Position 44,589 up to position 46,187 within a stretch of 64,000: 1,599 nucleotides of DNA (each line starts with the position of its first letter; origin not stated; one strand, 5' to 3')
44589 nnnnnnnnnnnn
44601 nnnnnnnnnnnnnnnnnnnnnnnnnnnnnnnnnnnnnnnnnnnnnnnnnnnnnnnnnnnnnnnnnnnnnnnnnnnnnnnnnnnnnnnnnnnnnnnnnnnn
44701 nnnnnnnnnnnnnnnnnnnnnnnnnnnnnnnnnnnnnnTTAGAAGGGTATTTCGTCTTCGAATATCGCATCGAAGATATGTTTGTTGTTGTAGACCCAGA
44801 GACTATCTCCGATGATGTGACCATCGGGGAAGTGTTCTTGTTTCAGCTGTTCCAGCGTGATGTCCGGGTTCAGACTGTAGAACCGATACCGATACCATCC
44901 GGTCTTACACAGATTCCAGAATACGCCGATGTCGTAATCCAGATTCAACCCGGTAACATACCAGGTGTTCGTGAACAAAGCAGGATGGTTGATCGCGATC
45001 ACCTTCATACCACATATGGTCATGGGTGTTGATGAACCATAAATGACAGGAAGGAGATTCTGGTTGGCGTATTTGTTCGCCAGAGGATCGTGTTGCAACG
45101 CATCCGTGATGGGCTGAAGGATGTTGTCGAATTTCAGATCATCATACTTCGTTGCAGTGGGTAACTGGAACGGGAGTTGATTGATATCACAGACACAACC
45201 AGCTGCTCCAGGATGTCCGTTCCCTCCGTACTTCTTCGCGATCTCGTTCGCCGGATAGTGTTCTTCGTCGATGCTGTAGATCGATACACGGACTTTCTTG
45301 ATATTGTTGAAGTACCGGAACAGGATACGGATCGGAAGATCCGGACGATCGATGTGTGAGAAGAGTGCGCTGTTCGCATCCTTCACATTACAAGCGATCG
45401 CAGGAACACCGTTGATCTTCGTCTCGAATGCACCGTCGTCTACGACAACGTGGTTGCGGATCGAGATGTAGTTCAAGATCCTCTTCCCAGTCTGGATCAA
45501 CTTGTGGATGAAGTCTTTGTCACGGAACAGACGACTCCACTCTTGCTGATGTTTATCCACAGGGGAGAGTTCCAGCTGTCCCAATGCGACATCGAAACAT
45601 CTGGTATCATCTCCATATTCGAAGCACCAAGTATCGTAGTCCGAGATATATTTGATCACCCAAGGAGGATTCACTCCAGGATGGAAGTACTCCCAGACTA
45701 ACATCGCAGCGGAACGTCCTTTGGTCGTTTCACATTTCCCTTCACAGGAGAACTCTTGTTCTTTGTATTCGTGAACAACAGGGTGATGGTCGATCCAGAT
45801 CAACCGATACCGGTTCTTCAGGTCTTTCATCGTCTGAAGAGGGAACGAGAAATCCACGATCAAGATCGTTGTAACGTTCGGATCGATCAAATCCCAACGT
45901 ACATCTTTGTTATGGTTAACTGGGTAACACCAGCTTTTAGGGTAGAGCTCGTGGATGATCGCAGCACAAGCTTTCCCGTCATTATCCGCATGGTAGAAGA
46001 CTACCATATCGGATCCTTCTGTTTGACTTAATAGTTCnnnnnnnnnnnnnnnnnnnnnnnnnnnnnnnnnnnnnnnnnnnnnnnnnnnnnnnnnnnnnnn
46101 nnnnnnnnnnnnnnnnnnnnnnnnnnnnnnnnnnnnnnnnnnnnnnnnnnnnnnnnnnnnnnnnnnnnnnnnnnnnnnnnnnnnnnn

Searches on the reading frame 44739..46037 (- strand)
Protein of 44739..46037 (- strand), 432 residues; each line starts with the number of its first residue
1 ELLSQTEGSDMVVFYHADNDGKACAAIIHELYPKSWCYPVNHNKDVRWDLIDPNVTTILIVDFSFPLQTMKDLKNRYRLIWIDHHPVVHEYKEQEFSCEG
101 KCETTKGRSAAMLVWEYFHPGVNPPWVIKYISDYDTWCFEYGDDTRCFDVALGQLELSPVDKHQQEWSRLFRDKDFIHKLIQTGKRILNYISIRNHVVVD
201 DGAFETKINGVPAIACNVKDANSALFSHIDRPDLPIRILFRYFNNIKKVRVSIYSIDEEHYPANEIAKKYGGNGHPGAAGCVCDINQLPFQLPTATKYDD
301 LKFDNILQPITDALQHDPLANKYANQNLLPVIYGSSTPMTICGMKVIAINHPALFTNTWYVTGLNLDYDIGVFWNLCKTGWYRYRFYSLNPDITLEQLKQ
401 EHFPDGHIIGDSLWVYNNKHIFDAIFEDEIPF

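Call 71: search_protein_families(library=pfam, proteins=[window:44739-46037:-], max_evalue=0.001)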
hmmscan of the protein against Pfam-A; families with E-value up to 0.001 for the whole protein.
window:44739-46037:- (432 aa): 1 family
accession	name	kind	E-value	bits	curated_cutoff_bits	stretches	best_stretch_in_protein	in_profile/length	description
PF02272.25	DHHA1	-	0.0009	20.1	25.9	0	238-288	35-89/102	DHHA1 domain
